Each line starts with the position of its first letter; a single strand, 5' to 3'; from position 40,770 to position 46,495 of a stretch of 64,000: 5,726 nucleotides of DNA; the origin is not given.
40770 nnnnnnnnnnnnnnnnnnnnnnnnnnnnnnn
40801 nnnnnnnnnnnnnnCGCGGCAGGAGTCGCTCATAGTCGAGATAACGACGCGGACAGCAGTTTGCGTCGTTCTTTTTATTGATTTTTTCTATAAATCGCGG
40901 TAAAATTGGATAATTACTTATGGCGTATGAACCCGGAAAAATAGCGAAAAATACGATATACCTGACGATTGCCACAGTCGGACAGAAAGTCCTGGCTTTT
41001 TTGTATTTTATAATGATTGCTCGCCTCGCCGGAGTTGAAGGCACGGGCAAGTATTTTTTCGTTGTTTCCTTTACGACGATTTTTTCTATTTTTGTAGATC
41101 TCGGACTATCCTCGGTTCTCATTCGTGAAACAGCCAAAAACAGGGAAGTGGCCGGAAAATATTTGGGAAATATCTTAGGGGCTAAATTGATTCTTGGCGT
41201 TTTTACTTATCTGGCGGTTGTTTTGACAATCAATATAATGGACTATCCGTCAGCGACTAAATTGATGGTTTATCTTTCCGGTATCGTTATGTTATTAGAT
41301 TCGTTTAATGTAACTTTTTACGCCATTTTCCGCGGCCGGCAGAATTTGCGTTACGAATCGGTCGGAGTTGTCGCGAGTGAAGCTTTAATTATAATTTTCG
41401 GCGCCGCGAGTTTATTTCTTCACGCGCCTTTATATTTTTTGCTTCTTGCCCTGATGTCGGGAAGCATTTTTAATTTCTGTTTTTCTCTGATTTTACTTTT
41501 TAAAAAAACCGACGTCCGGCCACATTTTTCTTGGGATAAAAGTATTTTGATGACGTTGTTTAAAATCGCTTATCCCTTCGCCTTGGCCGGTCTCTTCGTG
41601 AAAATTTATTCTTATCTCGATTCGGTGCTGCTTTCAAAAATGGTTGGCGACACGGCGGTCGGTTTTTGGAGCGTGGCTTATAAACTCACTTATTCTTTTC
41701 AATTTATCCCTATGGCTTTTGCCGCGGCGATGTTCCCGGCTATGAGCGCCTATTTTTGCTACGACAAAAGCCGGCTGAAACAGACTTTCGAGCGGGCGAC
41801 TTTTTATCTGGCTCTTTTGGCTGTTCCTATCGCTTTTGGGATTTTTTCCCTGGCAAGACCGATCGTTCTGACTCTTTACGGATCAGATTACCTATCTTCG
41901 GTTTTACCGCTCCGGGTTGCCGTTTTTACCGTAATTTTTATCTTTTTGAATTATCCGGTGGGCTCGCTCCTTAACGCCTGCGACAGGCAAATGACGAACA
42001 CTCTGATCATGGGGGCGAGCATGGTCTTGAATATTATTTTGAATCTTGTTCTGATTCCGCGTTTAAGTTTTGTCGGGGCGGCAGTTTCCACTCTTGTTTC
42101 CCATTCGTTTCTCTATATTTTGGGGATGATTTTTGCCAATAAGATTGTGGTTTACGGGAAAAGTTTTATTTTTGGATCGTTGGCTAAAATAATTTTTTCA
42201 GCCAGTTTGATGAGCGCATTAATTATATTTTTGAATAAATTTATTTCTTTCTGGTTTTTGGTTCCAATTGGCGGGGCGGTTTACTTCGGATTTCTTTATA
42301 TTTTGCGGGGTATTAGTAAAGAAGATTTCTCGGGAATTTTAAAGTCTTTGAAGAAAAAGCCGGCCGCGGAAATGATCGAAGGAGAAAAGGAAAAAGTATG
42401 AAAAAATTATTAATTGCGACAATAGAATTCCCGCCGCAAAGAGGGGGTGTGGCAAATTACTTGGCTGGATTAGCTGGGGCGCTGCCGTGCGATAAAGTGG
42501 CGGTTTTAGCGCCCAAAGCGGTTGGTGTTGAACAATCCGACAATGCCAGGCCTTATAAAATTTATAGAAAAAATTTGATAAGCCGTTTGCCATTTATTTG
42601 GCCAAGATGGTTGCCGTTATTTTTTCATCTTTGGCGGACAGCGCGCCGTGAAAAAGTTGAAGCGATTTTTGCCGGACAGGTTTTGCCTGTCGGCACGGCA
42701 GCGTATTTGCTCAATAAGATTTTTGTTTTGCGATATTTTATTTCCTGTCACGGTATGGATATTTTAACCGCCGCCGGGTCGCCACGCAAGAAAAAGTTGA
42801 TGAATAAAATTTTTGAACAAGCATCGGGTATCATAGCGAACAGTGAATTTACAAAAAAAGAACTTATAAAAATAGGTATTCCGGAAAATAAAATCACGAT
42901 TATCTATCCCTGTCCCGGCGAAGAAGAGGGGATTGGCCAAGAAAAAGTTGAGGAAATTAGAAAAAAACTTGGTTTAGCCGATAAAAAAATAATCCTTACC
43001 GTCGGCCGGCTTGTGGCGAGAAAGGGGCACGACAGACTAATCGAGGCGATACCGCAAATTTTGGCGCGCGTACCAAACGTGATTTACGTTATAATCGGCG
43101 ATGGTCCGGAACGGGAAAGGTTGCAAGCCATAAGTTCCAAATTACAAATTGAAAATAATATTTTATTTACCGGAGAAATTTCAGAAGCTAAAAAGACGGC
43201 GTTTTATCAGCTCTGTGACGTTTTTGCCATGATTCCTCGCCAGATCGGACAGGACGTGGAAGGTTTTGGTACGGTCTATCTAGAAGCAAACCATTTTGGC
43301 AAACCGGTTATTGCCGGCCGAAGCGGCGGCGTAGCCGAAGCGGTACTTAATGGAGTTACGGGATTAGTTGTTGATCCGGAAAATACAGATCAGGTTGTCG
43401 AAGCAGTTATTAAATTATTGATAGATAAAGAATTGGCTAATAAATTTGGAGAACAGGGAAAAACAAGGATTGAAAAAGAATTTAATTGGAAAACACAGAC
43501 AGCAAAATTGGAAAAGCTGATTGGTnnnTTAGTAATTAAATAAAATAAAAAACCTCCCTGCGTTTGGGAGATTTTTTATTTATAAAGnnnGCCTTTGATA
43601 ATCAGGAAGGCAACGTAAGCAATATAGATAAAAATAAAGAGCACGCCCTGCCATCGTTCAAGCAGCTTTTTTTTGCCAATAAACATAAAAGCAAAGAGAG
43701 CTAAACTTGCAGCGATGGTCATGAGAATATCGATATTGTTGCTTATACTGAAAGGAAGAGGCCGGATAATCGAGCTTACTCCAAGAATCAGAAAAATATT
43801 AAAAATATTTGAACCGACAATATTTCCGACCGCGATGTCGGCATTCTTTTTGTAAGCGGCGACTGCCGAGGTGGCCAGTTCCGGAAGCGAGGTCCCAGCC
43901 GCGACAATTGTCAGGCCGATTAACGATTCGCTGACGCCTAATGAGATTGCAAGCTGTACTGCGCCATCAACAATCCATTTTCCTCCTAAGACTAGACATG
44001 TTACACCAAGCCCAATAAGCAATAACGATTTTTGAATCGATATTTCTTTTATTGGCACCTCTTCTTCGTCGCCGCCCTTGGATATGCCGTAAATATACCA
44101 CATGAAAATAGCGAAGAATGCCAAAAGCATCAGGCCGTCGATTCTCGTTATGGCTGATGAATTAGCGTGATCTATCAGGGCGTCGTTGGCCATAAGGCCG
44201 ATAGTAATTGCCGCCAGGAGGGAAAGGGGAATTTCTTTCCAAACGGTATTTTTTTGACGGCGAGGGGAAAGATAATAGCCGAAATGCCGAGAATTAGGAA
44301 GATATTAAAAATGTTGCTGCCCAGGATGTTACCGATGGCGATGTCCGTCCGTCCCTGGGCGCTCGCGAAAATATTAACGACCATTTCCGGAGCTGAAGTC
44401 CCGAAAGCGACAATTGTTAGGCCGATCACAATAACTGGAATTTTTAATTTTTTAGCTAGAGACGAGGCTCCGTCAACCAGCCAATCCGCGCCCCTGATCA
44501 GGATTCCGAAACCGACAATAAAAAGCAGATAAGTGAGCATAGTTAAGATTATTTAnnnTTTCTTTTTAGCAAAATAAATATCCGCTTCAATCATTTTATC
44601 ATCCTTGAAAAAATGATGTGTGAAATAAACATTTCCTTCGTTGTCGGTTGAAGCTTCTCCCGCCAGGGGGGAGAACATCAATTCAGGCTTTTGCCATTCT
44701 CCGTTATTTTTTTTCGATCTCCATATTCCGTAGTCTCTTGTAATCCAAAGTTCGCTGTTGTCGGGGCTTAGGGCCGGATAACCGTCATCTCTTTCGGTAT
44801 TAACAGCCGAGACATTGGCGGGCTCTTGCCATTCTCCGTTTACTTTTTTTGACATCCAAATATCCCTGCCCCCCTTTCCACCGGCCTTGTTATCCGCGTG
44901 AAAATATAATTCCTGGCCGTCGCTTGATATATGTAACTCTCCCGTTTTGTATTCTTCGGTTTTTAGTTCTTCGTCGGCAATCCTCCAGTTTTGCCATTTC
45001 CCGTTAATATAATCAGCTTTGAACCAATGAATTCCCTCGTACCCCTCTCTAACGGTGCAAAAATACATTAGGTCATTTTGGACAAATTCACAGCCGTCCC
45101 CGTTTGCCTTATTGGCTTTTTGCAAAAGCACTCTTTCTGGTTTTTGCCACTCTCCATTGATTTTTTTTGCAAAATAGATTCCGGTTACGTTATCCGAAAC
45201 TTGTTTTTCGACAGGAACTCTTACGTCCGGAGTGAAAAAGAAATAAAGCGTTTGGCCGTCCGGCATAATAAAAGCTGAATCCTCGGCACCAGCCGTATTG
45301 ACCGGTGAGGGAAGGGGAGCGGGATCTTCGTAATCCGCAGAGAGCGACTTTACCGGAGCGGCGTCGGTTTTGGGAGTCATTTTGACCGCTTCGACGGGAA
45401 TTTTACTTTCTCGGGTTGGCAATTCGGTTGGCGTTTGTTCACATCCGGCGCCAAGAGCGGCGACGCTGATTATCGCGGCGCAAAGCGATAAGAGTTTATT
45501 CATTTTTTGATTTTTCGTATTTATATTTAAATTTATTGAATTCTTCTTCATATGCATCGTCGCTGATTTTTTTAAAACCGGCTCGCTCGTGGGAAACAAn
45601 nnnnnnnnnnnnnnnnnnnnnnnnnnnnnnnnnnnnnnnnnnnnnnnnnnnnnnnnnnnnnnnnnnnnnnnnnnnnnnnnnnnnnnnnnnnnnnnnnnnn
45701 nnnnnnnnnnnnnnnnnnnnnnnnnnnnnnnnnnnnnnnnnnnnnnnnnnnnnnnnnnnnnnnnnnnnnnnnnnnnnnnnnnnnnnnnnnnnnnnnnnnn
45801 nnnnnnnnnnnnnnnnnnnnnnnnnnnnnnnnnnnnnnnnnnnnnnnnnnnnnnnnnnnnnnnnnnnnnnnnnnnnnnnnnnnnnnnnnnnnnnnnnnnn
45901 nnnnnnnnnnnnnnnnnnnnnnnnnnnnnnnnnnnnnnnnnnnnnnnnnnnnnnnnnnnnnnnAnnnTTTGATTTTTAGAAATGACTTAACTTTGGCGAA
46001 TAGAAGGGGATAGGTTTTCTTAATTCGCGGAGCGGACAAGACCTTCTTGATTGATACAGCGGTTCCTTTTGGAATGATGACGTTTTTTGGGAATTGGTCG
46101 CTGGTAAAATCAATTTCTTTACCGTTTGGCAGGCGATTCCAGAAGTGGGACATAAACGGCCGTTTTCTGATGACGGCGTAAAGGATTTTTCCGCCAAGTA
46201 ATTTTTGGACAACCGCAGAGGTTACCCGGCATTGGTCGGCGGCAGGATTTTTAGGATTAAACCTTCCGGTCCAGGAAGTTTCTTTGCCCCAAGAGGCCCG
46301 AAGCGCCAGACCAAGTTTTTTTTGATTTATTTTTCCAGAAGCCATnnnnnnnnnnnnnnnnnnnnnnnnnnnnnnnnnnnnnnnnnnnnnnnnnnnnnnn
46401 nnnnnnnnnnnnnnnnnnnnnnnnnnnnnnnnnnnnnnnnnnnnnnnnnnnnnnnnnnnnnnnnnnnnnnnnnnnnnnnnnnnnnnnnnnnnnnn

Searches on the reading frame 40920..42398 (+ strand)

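Call 26: search_protein_families(library=pfam, proteins=[window:40920-42398:+], max_evalue=0.01)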
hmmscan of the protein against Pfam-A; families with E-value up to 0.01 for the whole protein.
window:40920-42398:+ (493 aa): 4 families
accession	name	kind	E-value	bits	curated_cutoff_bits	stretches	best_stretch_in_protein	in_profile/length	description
PF01943.22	Polysacc_synt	-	7.7e-37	127.6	28.2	1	9-278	2-273/274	Polysaccharide biosynthesis protein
PF13440.11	Polysacc_synt_3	-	3e-28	99.4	23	1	33-328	2-292/293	Polysaccharide biosynthesis protein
PF01554.23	MatE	-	2.9e-10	40.5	24.9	1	219-376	1-160/161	MatE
PF03023.19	MurJ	-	1.2e-07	31.2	27.4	1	72-446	50-441/451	Lipid II flippase MurJ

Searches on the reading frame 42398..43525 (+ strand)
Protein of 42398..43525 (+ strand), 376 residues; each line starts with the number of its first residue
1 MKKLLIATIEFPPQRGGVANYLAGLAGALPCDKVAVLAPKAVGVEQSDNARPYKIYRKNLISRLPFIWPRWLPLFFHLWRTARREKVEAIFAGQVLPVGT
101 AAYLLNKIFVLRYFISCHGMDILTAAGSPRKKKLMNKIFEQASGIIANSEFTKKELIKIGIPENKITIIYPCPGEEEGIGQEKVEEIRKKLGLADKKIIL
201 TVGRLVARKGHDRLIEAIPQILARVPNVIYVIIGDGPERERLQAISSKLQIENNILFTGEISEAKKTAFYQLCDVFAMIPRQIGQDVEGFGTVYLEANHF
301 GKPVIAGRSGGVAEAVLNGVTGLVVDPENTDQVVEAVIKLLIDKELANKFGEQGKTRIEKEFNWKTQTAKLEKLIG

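Call 26: search_protein_families(library=pfam, proteins=[window:42398-43525:+], max_evalue=0.01)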
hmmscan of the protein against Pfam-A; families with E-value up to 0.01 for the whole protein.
window:42398-43525:+ (376 aa): 6 families
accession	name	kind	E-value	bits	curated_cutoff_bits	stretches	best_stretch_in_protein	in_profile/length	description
PF00534.26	Glycos_transf_1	-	1.3e-46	158.7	26.4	1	185-356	3-171/172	Glycosyl transferases group 1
PF13692.12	Glyco_trans_1_4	-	3.4e-32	112.1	27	1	197-342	2-141/142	Glycosyl transferases group 1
PF13439.12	Glyco_transf_4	-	2e-16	61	28.5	1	16-171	2-164/170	Glycosyltransferase Family 4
PF13579.12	Glyco_trans_4_4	-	8.7e-08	33.1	29.7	1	16-171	1-157/158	Glycosyl transferase 4-like domain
PF20706.3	GT4-conflict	-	0.00013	21.6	26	1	287-371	291-385/385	Family 4 Glycosyltransferase in conflict systems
PF13524.12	Glyco_trans_1_2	-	0.00057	20.3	25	1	226-371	13-142/144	Glycosyl transferase-like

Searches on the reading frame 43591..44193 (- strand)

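Call 69: search_protein_families(library=pfam, proteins=[window:43591-44193:-], max_evalue=0.001)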
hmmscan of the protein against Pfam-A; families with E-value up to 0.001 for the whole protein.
window:43591-44193:- (201 aa): 1 family
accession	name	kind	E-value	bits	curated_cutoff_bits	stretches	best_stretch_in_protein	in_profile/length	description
PF01699.29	Na_Ca_ex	-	2.1e-37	128.8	24.9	1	56-198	2-150/151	Sodium/calcium exchanger protein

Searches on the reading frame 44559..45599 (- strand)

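Call 69: search_protein_families(library=pfam, proteins=[window:44559-45599:-], max_evalue=0.001)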
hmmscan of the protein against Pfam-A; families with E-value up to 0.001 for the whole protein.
window:44559-45599:- (347 aa): 1 family
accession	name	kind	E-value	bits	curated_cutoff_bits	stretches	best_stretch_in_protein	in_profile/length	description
PF07676.18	PD40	-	7.7e-08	32.5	20.9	0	97-120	2-25/38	WD40-like Beta Propeller Repeat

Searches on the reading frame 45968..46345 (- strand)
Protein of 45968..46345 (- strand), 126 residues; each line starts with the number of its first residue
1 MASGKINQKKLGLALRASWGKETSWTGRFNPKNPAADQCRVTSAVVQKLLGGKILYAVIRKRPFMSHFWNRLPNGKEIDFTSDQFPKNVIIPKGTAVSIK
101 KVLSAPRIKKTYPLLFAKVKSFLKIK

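Call 69: search_protein_families(library=pfam, proteins=[window:45968-46345:-], max_evalue=0.001)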
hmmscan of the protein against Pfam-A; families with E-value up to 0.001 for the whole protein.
window:45968-46345:- (126 aa): 1 family
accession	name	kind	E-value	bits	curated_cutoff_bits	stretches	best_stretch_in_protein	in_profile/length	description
PF24585.1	YunG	-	9.3e-27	93.9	27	1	9-122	3-114/116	YunG protein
